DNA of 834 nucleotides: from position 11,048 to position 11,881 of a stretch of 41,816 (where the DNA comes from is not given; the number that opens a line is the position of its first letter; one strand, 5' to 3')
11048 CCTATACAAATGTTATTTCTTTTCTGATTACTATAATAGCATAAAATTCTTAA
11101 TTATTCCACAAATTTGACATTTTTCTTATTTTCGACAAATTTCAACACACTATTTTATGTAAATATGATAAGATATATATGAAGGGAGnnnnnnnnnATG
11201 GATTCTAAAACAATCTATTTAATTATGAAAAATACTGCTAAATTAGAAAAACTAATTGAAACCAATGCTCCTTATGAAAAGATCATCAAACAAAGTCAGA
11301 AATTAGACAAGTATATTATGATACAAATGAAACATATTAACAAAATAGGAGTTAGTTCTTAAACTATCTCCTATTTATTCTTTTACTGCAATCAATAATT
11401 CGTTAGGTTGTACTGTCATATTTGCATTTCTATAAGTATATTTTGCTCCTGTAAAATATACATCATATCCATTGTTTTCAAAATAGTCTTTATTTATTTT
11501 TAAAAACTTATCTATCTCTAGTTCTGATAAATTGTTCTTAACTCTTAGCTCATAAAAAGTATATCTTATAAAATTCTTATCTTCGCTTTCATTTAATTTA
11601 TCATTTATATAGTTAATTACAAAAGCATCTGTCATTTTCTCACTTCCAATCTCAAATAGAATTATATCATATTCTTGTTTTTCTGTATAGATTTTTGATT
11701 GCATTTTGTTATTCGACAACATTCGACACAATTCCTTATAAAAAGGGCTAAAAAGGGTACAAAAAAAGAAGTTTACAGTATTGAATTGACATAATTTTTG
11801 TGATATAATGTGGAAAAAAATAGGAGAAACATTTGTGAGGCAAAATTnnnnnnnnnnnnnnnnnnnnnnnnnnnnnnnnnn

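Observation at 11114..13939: Module-level hypothesis: an accessory island wired into the sporulation phosphorelay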

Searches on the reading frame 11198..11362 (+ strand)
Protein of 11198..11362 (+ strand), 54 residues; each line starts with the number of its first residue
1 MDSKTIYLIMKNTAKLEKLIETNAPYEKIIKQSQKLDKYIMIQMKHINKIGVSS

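Call 7: search_protein_families(library=pfam, proteins=[window:11198-11359:+], max_evalue=0.01)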
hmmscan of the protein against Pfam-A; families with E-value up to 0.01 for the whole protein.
window:11198-11359:+ (54 aa): 1 family
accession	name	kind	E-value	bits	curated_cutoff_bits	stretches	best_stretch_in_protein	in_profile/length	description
PF09388.15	SpoOE-like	-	0.00078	19.8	23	1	15-41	11-38/42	Spo0E like sporulation regulatory protein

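Call 8: search_protein_families(library=ncbifam, proteins=[window:11198-11359:+], max_evalue=0.01)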
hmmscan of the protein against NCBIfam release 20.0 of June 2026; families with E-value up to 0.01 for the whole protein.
window:11198-11359:+ (54 aa): 0 families

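Call 16: search_protein_families(library=padloc, proteins=[window:11198-11359:+], max_evalue=0.01)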
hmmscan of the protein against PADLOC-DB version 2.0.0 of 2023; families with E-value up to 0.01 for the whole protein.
window:11198-11359:+ (54 aa): 0 families

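Call 62: find_encoding_contigs(protein=window:11198-11362:+, flank=6000, max_places=8)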
Protein window:11198-11362:+ (54 aa): 22 contigs read that carry it; 8 places shown.
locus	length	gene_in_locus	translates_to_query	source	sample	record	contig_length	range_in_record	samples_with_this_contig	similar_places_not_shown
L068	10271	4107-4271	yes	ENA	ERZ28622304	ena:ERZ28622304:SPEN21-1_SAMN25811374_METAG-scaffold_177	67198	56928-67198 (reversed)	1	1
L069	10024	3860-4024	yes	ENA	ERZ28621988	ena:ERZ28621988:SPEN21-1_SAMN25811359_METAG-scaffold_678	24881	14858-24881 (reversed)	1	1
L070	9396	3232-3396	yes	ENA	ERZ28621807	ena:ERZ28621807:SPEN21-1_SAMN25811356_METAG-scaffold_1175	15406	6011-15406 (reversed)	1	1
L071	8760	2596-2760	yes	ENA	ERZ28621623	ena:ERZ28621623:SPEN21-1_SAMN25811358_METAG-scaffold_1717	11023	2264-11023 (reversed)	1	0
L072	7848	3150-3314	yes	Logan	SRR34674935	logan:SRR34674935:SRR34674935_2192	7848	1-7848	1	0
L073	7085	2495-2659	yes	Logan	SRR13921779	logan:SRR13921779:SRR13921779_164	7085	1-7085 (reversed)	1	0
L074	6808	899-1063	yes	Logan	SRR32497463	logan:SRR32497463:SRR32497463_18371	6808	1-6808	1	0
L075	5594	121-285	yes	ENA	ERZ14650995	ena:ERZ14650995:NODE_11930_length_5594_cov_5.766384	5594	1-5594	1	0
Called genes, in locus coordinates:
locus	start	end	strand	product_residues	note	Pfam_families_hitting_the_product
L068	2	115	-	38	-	?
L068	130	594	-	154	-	PF06445:GyrI-like, PF14526:Cass2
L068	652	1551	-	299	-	PF08220:HTH_DeoR (weak), PF08279:HTH_11, PF13280:WYL, PF25583:WCX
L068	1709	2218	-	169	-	PF00583:Acetyltransf_1, PF13673:Acetyltransf_10, PF13508:Acetyltransf_7, PF08445:FR47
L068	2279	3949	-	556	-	PF14311:DUF4379, PF07453:NUMOD1 (weak)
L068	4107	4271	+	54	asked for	-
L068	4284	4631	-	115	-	-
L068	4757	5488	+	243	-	-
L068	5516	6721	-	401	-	PF04055:Radical_SAM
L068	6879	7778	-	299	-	PF00126:HTH_1, PF03466:LysR_substrate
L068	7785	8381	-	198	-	-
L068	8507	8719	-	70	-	-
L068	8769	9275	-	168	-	PF00293:NUDIX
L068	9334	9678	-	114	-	-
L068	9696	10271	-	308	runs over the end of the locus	PF00389:2-Hacid_dh, PF02826:2-Hacid_dh_C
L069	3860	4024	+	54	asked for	-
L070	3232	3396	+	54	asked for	-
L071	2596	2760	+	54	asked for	-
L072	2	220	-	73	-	?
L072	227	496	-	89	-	PF04994:TfoX_C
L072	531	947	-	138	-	PF01243:PNPOx_N, PF16242:Pyrid_ox_like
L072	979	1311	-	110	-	PF12674:Zn_ribbon_2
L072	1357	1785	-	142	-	PF00583:Acetyltransf_1, PF13673:Acetyltransf_10, PF13508:Acetyltransf_7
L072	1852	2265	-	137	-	PF00583:Acetyltransf_1, PF13673:Acetyltransf_10, PF13508:Acetyltransf_7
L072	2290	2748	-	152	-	-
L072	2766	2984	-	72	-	-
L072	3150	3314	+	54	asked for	-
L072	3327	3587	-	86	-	-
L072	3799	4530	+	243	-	-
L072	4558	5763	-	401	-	PF04055:Radical_SAM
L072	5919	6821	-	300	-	PF00126:HTH_1, PF03466:LysR_substrate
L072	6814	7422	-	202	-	-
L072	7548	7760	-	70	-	-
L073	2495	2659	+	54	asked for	-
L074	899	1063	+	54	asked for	-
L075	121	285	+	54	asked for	-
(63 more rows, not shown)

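Call 65: search_solved_structures(query=window:11198-11359:+, max_evalue=10, show_alignments=2)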
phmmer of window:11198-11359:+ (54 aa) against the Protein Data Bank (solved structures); distinct sequences matched with E-value up to 10: 1.
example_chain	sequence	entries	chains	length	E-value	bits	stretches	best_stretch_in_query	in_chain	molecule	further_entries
4mkm_A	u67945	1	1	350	0.21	15.7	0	7-35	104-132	Putative surface anchored protein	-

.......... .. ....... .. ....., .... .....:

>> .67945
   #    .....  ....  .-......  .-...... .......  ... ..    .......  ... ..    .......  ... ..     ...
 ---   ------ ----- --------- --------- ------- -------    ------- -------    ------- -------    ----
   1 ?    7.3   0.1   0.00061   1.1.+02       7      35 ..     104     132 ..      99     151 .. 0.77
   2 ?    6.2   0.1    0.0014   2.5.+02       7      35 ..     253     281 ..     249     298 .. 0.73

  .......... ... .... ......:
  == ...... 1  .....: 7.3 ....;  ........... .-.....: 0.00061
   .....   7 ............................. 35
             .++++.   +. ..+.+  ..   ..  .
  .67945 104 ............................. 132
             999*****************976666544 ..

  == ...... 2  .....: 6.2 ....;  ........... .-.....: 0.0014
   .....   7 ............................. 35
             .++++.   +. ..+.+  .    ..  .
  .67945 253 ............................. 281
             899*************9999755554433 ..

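Call 67: find_homologous_proteins(query=window:11198-11359:+, max_evalue=0.01)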
Query window:11198-11359:+ (54 aa): 101 proteins with E <= 0.01 among 101 candidates.
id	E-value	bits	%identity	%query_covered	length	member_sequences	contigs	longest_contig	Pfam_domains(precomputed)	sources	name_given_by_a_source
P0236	9.2e-25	102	96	100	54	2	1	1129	-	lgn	-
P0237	1.4e-24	101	96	100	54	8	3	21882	-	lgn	-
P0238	4.4e-24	99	94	100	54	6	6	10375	-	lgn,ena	-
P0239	1.3e-23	98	89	100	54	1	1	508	-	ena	-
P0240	5.5e-23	96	93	100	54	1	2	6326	-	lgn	-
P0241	4.3e-22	93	89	100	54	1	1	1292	-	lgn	-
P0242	4.5e-22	93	89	100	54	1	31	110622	-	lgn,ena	-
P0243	2.3e-21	91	89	100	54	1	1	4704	-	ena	-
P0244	2.4e-21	91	83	100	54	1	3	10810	-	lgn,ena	-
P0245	2.5e-21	91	87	100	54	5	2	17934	-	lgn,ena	-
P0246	3.3e-21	91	94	93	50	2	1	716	-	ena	-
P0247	4.4e-21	90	87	100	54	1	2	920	-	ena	-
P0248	8.6e-21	89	85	100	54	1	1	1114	-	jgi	jgi:hypothetical protein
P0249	1.7e-20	88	89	98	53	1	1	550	-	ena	-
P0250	6.2e-20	87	83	98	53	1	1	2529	-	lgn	-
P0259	6.2e-19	84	82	91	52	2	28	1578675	-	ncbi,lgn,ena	-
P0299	5.5e-15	71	72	100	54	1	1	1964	PF09388.16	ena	-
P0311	1.2e-13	67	65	100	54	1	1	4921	PF09388.16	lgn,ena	-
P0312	2.6e-13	66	72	93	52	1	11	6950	PF09388.16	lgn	-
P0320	2.6e-12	63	74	93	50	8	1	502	PF09388.16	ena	-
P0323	5.4e-12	62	66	98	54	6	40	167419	-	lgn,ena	-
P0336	2.0e-4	39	68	63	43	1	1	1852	PF09388.16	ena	-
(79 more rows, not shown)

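Call 68: find_encoding_contigs(protein=P0259, flank=6000, max_places=3)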
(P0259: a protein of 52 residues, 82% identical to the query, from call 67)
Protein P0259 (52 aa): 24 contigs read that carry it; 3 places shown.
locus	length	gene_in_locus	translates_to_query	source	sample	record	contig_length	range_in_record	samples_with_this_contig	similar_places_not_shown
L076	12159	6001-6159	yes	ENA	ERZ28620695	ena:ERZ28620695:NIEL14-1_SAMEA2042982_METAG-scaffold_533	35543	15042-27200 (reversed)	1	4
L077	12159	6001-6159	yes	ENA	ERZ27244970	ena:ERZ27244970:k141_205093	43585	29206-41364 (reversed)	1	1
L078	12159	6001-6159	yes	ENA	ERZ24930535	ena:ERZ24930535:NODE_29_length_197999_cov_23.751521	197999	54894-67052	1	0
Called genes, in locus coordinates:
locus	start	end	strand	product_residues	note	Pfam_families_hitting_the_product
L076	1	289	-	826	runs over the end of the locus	PF12704:MacB_PCD (faint), PF02687:FtsX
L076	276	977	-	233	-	PF02463:SMC_N (faint), PF00005:ABC_tran, PF13304:AAA_21 (faint)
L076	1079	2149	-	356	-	-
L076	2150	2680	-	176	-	PF04542:Sigma70_r2 (weak), PF08281:Sigma70_r4_2 (weak)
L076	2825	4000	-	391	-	-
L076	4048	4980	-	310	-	-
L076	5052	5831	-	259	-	-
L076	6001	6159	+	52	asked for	-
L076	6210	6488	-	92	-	-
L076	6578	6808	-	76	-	-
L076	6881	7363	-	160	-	-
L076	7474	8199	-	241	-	PF00575:S1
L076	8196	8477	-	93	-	PF02534:T4SS-DNA_transf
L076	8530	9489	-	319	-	PF02534:T4SS-DNA_transf, PF10412:TrwB_AAD_bind, PF12696:TraG-D_C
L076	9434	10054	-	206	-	-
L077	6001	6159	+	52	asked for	-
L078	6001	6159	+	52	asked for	-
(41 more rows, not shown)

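Call 69: find_encoding_contigs(protein=P0323, flank=6000, max_places=3)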
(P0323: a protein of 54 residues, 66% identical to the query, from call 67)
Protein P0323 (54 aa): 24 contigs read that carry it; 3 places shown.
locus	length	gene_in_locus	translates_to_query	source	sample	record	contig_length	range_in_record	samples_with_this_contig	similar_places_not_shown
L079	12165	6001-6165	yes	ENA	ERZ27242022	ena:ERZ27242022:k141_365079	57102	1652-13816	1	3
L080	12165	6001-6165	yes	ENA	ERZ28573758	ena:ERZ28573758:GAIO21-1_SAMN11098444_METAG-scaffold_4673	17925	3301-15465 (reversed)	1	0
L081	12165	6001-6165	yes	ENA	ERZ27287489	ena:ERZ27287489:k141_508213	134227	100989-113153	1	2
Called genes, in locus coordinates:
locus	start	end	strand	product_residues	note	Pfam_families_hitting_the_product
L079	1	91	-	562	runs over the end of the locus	PF00239:Resolvase, PF07508:Recombinase, PF13408:Zn_ribbon_recom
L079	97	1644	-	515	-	PF00239:Resolvase, PF07508:Recombinase, PF13408:Zn_ribbon_recom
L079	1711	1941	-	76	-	-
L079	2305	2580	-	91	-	-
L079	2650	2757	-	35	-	-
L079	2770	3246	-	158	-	-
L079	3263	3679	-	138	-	-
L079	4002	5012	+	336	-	PF19553:DUF6076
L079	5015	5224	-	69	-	-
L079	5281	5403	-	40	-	-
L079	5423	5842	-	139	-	PF00583:Acetyltransf_1, PF13673:Acetyltransf_10, PF13508:Acetyltransf_7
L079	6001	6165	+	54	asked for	-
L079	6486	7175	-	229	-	PF00072:Response_reg, PF08769:Spo0A_C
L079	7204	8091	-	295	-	PF02899:Phage_int_SAM_1 (weak), PF00589:Phage_integrase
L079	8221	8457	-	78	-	-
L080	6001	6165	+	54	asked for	-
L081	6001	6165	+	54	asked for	-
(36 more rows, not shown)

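Call 100: search_protein_families(library=phrogs, proteins=[window:11198-11359:+], max_evalue=0.01)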
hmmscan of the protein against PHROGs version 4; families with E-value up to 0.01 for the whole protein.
window:11198-11359:+ (54 aa): 0 families

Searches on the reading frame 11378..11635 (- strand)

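Call 100: search_protein_families(library=phrogs, proteins=[window:11378-11635:-], max_evalue=0.01)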
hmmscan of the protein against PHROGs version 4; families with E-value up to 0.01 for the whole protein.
window:11378-11635:- (86 aa): 1 family
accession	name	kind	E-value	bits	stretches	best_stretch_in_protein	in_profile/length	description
phrog_3667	-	unknown function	0.0034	18.6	1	4-55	19-70/102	-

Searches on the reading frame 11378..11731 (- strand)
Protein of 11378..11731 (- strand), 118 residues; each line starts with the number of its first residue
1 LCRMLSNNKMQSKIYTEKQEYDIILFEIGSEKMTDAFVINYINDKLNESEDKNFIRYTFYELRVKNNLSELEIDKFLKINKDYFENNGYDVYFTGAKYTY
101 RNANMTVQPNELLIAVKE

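Call 7: search_protein_families(library=pfam, proteins=[window:11378-11731:-], max_evalue=0.01)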
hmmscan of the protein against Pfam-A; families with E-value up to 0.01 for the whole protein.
window:11378-11731:- (118 aa): 0 families

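Call 8: search_protein_families(library=ncbifam, proteins=[window:11378-11731:-], max_evalue=0.01)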
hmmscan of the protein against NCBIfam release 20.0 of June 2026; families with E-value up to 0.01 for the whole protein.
window:11378-11731:- (118 aa): 0 families

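Call 16: search_protein_families(library=padloc, proteins=[window:11378-11731:-], max_evalue=0.01)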
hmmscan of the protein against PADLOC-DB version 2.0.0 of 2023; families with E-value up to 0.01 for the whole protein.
window:11378-11731:- (118 aa): 0 families
